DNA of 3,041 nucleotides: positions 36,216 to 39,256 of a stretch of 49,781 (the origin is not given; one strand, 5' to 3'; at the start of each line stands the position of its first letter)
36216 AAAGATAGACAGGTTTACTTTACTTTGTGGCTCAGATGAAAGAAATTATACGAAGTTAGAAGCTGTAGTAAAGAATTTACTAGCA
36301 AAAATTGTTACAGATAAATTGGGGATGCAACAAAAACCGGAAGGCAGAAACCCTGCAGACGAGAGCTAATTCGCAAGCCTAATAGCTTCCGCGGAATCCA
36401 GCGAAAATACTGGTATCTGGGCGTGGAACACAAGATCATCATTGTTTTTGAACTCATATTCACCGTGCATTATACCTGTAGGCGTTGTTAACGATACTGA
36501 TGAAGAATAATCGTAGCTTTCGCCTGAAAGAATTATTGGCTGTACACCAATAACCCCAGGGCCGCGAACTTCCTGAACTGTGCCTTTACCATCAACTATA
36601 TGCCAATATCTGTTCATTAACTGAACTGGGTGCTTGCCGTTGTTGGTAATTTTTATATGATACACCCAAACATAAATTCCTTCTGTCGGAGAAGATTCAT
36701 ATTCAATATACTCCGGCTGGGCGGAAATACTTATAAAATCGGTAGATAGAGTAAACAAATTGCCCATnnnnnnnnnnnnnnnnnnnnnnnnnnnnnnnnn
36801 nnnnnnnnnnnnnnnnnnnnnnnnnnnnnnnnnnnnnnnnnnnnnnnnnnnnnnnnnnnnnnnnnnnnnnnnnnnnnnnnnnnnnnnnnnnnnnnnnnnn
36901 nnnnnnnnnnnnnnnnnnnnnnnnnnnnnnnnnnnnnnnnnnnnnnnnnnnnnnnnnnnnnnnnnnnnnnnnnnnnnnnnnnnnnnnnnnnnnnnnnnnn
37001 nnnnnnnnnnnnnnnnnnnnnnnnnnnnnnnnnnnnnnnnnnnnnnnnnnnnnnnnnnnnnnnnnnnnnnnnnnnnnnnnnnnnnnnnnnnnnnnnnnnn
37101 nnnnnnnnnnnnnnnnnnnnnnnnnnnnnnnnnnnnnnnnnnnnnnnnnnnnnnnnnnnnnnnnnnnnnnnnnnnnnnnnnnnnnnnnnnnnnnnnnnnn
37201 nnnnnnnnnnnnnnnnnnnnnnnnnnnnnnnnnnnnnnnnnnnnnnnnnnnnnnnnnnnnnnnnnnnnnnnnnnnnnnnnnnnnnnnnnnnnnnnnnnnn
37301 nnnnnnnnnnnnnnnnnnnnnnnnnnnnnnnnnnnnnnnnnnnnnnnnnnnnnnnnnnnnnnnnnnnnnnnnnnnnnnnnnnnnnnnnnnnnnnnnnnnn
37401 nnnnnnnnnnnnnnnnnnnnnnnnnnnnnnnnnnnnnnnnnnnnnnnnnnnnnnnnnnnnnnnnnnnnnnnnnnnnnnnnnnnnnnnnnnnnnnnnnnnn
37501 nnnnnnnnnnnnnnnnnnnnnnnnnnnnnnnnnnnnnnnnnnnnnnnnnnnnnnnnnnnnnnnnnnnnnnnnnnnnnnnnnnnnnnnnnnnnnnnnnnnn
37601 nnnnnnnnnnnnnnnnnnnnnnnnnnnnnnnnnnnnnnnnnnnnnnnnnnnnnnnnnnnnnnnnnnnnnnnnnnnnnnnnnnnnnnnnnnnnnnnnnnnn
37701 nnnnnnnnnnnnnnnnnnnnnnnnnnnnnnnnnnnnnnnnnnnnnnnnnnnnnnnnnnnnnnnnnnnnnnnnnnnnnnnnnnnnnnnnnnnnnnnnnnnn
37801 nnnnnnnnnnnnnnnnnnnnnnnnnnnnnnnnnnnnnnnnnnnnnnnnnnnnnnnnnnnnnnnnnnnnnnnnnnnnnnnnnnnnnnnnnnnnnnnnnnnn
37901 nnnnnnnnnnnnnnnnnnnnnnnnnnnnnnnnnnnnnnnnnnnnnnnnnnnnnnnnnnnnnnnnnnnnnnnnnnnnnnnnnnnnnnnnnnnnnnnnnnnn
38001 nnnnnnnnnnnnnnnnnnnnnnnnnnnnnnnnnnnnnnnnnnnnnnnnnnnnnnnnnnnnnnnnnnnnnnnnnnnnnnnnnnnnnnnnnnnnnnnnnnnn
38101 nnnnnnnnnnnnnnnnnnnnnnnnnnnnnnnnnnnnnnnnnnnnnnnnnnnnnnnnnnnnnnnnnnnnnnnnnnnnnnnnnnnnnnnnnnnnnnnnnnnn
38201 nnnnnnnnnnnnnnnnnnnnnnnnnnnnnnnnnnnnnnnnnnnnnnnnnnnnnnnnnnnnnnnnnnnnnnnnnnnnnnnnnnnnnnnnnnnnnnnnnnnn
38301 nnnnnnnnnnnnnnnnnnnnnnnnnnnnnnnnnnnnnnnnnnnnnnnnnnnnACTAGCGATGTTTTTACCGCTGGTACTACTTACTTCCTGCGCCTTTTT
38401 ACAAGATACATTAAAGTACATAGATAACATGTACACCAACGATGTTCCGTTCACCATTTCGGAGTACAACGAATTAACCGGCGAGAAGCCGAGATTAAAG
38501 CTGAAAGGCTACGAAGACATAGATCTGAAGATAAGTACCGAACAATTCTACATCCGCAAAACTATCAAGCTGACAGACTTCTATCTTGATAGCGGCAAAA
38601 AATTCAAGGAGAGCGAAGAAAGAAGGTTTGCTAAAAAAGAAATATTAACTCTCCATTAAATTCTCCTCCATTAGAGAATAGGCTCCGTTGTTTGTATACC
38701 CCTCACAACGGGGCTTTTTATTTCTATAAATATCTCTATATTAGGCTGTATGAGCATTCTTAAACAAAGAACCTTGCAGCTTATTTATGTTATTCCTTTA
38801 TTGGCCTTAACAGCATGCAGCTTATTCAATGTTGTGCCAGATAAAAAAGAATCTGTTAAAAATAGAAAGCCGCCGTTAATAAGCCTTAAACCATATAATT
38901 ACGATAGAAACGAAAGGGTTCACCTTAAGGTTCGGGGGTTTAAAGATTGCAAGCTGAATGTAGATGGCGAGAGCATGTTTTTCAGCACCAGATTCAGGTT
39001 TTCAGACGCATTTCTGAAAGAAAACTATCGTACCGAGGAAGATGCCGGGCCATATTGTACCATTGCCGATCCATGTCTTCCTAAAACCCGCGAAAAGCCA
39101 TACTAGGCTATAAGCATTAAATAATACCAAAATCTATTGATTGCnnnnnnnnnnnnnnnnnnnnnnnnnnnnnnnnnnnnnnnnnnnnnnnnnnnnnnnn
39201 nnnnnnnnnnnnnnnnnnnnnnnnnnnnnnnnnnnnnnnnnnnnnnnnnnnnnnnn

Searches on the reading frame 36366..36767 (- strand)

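Call 106: search_protein_families(library=pfam, proteins=[window:36366-36767:-], max_evalue=0.001)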
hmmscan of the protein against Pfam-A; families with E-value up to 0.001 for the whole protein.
window:36366-36767:- (133 aa): 1 family
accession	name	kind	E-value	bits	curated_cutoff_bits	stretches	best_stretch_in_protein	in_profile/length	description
PF04379.20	DUF525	-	1.3e-31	109.1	27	1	24-107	3-86/87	ApaG domain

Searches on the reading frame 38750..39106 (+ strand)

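Call 14: search_protein_families(library=ncbifam, proteins=[window:38750-39106:+], max_evalue=1)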
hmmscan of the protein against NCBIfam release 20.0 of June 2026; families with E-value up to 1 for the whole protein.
window:38750-39106:+ (118 aa): 1 family
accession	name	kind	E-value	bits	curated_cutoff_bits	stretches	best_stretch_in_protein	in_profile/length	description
NF033866.1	blaCDD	exception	0.19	10.8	600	1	40-96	41-97/310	CDD family class D beta-lactamase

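Call 106: search_protein_families(library=pfam, proteins=[window:38750-39106:+], max_evalue=0.001)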
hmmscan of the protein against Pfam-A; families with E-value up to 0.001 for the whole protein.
window:38750-39106:+ (118 aa): 0 families
